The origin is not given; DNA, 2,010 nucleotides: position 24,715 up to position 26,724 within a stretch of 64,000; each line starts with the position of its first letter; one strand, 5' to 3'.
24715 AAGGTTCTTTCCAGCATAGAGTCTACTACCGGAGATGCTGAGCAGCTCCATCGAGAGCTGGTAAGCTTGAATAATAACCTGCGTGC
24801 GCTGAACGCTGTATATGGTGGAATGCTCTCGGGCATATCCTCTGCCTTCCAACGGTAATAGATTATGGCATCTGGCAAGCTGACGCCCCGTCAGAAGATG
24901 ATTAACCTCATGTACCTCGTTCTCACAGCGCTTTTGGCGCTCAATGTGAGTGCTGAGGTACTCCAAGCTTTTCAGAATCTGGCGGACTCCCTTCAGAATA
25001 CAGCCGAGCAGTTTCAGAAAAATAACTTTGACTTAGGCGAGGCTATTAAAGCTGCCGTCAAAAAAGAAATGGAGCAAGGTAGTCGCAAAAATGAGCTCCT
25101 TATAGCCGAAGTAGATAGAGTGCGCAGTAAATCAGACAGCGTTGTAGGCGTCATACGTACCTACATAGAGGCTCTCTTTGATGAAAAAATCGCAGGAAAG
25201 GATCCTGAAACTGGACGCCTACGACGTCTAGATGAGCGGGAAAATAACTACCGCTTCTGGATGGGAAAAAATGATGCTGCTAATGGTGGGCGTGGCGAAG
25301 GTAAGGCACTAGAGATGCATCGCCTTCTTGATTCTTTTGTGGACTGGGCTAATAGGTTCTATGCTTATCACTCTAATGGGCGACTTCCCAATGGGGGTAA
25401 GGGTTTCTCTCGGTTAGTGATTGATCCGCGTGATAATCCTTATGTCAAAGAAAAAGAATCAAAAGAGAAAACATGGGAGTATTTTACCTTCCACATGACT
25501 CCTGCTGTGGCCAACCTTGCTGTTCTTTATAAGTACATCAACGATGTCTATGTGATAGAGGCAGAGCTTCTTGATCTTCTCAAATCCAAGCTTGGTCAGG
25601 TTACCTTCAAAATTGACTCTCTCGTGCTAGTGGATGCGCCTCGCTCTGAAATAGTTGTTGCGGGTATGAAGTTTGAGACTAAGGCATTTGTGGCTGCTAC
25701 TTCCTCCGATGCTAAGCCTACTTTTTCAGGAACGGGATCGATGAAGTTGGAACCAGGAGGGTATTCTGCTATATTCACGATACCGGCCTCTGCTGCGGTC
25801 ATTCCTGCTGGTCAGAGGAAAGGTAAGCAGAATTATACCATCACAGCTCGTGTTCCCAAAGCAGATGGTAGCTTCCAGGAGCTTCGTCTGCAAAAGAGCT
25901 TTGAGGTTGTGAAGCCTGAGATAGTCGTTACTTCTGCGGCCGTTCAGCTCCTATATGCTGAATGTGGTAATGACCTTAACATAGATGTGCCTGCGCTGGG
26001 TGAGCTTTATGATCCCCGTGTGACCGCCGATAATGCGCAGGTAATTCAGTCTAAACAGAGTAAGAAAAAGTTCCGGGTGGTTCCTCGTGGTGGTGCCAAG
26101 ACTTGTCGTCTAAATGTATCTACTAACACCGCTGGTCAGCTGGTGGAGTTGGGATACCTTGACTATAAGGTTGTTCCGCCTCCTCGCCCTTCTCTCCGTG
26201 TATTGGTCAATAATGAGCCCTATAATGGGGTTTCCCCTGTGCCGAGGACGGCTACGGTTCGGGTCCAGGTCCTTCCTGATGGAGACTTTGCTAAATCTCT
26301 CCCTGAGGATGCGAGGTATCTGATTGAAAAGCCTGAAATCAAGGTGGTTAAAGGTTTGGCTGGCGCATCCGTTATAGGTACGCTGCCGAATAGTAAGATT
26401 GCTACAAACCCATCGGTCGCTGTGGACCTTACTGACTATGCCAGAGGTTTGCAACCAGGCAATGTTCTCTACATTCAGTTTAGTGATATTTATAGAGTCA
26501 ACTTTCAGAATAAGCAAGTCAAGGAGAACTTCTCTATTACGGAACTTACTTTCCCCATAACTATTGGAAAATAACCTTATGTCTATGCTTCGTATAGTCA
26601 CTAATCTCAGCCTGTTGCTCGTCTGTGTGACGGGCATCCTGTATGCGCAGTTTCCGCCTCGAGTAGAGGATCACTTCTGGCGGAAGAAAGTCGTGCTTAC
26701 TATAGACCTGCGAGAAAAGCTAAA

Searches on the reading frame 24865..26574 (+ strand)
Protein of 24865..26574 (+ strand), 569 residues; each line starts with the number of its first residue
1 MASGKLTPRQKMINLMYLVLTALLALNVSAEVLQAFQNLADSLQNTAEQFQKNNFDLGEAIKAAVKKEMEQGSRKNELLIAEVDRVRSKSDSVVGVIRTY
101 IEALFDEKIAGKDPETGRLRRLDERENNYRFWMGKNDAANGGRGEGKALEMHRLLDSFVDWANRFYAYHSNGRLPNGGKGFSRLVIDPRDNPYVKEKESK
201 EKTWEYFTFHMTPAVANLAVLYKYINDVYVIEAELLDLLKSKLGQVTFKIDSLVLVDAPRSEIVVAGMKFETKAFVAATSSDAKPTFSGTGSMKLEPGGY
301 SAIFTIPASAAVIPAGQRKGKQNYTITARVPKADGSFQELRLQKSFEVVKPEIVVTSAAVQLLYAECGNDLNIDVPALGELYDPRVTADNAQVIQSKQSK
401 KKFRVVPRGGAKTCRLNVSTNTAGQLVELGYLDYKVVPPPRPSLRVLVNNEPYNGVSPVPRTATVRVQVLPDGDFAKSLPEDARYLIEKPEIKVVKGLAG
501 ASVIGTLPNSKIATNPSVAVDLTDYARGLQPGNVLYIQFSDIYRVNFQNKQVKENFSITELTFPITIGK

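Call 8: search_protein_families(library=pfam, proteins=[window:24865-26574:+], max_evalue=0.00001)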
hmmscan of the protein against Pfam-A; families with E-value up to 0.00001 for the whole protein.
window:24865-26574:+ (569 aa): 3 families
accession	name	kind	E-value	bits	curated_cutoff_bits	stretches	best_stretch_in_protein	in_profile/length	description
PF12081.13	GldM_1st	-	1.7e-20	74.3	25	1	31-240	1-192/194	GldM N-terminal domain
PF21602.3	GldM_3rd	-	9.5e-13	48.7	25.2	1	353-436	2-81/82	GldM third domain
PF21601.3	GldM_2nd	-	4.5e-06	27.5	24.4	0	248-350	5-98/98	GldM second domain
